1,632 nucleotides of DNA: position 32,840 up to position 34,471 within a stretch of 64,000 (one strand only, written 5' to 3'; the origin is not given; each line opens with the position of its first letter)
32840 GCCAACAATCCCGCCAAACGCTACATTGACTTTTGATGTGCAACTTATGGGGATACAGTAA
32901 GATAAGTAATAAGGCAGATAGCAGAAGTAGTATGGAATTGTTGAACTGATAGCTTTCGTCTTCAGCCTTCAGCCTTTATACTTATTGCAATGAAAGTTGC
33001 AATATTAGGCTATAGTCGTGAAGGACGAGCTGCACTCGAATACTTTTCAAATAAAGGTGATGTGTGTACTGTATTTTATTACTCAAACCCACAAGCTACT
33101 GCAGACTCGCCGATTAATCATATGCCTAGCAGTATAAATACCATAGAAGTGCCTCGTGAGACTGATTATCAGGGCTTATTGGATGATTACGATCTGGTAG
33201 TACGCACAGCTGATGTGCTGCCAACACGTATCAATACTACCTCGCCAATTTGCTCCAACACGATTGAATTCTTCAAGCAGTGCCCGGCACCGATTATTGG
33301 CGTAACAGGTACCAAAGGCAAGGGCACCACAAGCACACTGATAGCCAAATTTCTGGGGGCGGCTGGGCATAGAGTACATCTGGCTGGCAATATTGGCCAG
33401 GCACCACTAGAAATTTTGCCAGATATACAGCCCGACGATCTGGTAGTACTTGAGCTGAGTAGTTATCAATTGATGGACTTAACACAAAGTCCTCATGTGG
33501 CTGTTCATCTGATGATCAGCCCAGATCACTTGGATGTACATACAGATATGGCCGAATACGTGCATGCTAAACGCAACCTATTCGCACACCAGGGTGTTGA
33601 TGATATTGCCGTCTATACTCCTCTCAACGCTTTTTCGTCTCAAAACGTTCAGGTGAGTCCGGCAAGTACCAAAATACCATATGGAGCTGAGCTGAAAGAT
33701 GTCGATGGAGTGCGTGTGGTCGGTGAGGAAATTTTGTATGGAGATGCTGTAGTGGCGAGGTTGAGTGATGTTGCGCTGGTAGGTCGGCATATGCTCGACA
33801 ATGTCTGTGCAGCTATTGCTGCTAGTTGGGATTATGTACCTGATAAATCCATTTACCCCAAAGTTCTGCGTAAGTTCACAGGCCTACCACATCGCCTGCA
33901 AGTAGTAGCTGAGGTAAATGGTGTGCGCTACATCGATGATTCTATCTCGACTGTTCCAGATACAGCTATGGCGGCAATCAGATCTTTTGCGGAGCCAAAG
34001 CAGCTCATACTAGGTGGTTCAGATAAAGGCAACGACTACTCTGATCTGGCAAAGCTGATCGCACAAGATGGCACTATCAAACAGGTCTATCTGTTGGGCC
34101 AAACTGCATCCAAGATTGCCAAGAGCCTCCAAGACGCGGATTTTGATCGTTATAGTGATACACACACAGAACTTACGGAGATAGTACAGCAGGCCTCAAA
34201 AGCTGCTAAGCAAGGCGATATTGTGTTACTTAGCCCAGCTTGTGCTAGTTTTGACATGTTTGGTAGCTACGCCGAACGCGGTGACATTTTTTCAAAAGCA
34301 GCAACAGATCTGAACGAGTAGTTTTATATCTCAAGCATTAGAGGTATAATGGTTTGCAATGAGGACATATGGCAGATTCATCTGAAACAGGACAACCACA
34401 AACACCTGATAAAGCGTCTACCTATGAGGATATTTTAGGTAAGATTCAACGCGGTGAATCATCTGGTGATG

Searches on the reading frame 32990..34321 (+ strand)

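Call 67: search_protein_families(library=pfam, proteins=[window:32990-34321:+], max_evalue=0.00001)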
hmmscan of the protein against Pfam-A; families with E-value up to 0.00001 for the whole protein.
window:32990-34321:+ (443 aa): 2 families
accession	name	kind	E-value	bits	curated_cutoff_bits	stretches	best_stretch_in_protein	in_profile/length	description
PF08245.18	Mur_ligase_M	-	8e-21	75.4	24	1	105-278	1-199/200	Mur ligase middle domain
PF02875.26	Mur_ligase_C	-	1.1e-14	55.8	28.4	1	301-418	1-127/127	Mur ligase, glutamate ligase domain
